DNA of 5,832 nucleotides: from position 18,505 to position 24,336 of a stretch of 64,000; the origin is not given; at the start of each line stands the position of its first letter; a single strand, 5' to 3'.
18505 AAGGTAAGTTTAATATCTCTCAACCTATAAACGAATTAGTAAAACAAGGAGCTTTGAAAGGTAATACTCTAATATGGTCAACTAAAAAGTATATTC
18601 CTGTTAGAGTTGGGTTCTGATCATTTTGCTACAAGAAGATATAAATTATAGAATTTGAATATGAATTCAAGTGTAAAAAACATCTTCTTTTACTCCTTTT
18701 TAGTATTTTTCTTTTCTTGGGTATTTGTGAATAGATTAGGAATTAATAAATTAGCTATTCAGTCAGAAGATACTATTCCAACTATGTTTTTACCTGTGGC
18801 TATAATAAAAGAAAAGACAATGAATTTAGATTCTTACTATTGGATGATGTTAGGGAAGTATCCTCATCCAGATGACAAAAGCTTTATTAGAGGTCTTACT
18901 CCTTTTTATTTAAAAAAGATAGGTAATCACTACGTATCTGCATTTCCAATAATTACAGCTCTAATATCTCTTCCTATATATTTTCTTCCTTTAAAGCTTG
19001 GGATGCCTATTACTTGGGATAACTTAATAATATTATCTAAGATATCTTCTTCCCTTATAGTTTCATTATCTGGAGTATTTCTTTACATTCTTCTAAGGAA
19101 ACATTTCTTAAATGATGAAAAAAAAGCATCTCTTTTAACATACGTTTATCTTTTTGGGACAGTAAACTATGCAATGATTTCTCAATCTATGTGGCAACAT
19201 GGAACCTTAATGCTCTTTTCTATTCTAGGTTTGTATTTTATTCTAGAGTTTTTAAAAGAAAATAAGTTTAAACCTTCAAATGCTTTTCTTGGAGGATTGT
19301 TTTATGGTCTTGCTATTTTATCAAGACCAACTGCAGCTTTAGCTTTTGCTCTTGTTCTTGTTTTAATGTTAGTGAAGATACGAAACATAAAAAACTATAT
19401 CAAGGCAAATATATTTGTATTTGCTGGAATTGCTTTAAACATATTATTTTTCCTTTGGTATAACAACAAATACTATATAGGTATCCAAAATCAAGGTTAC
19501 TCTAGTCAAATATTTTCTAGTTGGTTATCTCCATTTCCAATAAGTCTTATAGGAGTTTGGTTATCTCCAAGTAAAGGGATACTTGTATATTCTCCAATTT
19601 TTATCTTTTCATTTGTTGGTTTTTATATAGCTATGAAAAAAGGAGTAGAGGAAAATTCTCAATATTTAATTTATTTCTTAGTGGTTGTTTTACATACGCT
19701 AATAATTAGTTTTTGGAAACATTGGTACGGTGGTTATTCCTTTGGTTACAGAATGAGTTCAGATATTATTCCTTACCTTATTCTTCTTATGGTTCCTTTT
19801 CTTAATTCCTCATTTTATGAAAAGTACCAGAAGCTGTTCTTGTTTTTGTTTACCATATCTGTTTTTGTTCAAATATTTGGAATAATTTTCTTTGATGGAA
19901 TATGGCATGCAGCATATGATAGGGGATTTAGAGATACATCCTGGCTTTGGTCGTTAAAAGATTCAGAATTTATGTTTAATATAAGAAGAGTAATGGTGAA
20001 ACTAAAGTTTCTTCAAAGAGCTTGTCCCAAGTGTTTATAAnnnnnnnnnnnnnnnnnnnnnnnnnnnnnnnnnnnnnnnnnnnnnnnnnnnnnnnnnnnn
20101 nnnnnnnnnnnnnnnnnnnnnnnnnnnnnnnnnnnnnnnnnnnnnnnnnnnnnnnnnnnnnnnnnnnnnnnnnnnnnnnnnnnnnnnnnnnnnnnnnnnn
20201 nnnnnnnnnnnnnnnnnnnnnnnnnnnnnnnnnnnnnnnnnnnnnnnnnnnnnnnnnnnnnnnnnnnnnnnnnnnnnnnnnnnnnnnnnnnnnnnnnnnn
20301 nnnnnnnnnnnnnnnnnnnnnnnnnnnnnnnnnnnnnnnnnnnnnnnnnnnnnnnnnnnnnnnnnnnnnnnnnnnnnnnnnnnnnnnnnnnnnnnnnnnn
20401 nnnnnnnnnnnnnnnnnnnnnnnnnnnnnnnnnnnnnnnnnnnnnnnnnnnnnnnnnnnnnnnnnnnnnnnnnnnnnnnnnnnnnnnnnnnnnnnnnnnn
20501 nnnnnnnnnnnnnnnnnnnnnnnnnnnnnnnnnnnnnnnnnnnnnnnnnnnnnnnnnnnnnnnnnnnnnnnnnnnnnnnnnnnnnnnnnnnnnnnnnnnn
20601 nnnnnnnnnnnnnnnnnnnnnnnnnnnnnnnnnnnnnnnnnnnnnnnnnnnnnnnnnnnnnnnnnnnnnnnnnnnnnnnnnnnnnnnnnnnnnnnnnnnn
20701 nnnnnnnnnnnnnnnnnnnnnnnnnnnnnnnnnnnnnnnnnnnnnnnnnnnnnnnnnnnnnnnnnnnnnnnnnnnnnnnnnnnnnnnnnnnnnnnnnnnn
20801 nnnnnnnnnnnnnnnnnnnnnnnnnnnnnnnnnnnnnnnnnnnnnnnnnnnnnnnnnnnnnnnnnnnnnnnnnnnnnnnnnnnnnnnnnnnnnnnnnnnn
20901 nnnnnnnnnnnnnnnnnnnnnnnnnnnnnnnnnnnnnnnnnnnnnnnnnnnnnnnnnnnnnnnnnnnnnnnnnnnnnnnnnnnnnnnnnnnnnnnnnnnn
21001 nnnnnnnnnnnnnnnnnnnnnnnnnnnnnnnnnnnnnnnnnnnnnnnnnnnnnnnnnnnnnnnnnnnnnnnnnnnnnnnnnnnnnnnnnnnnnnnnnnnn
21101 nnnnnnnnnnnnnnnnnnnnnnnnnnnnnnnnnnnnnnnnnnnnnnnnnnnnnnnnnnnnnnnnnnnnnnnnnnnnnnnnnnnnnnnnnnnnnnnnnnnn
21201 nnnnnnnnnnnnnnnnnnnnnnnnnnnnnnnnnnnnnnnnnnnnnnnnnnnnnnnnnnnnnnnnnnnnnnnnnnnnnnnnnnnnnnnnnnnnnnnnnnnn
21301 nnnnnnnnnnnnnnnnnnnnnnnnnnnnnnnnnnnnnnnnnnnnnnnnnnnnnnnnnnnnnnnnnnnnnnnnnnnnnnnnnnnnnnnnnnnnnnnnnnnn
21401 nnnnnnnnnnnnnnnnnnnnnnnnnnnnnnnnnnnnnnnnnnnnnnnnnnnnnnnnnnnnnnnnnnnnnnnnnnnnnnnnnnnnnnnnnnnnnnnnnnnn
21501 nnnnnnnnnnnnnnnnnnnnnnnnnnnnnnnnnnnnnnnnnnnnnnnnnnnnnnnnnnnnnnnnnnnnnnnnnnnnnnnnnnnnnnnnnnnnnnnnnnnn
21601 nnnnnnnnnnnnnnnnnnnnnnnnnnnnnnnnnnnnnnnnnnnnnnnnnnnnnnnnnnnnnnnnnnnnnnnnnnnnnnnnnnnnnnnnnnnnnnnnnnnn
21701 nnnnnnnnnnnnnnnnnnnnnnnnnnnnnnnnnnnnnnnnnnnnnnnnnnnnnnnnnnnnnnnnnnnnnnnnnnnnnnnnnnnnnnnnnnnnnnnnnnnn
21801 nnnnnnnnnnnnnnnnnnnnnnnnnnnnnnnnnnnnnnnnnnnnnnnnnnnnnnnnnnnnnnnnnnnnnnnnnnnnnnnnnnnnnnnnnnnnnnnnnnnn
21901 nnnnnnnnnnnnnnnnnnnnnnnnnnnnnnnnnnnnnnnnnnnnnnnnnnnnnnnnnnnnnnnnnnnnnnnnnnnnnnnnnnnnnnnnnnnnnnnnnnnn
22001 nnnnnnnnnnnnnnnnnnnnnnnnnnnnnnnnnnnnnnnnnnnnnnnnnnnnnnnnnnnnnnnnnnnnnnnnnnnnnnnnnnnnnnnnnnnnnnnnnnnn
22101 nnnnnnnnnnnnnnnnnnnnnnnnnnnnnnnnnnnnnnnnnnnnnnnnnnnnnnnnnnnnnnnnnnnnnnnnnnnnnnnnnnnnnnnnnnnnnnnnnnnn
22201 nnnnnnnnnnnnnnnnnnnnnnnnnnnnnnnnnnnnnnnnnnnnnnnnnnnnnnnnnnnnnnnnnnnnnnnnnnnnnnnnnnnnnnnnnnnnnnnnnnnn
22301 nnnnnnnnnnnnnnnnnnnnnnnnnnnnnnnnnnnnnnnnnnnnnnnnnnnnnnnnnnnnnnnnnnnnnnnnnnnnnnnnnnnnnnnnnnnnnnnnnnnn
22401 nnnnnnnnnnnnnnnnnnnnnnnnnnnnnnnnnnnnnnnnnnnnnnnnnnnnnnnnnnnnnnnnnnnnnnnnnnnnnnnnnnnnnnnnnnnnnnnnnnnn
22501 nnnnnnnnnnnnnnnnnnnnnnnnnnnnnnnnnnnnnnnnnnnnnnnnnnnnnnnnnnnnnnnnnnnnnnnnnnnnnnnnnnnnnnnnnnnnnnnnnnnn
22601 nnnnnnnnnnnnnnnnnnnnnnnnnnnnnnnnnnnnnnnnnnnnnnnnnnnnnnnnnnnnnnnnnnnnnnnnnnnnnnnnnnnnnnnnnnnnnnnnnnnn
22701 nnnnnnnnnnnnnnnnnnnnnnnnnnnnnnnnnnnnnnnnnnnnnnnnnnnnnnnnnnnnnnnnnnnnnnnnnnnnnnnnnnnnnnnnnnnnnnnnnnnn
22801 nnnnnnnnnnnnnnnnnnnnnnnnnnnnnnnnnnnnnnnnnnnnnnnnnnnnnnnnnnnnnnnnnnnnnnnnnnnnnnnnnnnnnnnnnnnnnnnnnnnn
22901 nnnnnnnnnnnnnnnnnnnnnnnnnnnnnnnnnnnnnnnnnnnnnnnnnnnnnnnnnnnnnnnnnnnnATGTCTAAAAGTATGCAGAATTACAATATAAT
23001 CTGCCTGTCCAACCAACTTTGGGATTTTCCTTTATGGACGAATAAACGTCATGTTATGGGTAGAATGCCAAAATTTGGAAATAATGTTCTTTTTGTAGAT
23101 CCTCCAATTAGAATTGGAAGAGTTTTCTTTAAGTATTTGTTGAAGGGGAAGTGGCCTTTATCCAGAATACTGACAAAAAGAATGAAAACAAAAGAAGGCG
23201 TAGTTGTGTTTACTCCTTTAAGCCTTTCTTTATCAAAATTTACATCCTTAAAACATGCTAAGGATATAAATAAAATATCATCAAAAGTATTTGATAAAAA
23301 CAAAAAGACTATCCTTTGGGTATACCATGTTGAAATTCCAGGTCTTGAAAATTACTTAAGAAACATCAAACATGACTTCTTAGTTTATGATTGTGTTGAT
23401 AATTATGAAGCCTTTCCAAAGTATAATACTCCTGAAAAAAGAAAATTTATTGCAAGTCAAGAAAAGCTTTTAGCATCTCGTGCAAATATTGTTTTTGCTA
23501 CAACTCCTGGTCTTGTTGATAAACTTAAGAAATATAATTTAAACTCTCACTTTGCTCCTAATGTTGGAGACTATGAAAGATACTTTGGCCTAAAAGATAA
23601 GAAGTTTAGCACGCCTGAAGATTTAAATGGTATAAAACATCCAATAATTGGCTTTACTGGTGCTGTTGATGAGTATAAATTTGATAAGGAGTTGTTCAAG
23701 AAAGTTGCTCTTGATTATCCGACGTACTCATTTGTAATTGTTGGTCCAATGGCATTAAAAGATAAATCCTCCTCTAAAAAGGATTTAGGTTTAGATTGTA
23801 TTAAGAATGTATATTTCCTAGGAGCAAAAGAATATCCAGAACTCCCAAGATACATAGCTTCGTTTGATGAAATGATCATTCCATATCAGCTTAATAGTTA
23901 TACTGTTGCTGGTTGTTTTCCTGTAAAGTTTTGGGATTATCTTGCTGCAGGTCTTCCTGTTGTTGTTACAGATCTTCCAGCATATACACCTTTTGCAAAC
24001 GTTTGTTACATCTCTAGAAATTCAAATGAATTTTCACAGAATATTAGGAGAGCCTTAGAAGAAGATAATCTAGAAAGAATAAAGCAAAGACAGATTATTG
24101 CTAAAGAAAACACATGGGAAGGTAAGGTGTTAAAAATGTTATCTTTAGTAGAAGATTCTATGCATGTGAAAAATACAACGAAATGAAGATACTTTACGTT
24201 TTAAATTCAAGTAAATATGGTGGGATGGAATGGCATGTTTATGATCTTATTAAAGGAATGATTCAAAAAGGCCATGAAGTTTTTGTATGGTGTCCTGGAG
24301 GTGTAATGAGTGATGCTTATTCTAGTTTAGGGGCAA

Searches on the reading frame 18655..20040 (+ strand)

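Call 11: search_protein_families(library=pfam, proteins=[window:18655-20040:+], max_evalue=0.001)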
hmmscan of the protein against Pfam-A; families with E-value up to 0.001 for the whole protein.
window:18655-20040:+ (461 aa): 0 families

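Call 54: search_protein_families(library=pfam, proteins=[window:18655-20037:+], max_evalue=1)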
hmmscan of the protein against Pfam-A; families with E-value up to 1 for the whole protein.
window:18655-20037:+ (461 aa): 0 families

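Call 56: search_protein_families(library=ncbifam, proteins=[window:18655-20037:+], max_evalue=0.01)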
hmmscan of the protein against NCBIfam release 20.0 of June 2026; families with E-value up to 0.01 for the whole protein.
window:18655-20037:+ (461 aa): 1 family
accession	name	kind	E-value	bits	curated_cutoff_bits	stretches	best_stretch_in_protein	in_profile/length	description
NF047440.1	LA3751_2_3_fam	subfamily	8.6e-13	47.9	200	1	81-412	66-388/460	LA_3751/LA_3752 family putative glycosyltransferase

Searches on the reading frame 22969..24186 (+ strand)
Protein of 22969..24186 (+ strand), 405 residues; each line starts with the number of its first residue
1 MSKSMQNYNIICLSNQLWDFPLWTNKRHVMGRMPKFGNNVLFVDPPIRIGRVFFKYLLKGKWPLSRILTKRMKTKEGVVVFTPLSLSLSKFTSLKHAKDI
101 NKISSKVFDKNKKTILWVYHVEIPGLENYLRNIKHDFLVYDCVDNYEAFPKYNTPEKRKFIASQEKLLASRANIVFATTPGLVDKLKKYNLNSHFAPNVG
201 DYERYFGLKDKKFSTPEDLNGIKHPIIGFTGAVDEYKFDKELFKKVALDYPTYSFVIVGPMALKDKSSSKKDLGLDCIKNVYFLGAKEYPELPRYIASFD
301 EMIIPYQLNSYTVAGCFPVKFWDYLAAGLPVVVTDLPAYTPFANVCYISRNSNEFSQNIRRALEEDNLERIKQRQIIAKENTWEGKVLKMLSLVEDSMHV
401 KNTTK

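Call 4: search_protein_families(library=pfam, proteins=[window:22969-24186:+], max_evalue=0.01)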
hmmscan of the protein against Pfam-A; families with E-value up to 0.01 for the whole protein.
window:22969-24186:+ (405 aa): 2 families
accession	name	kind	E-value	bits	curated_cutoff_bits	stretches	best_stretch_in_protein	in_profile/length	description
PF13692.12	Glyco_trans_1_4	-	7.7e-10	39.6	27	1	225-364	2-141/142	Glycosyl transferases group 1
PF00534.26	Glycos_transf_1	-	2.4e-07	30.9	26.4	1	223-367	14-160/172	Glycosyl transferases group 1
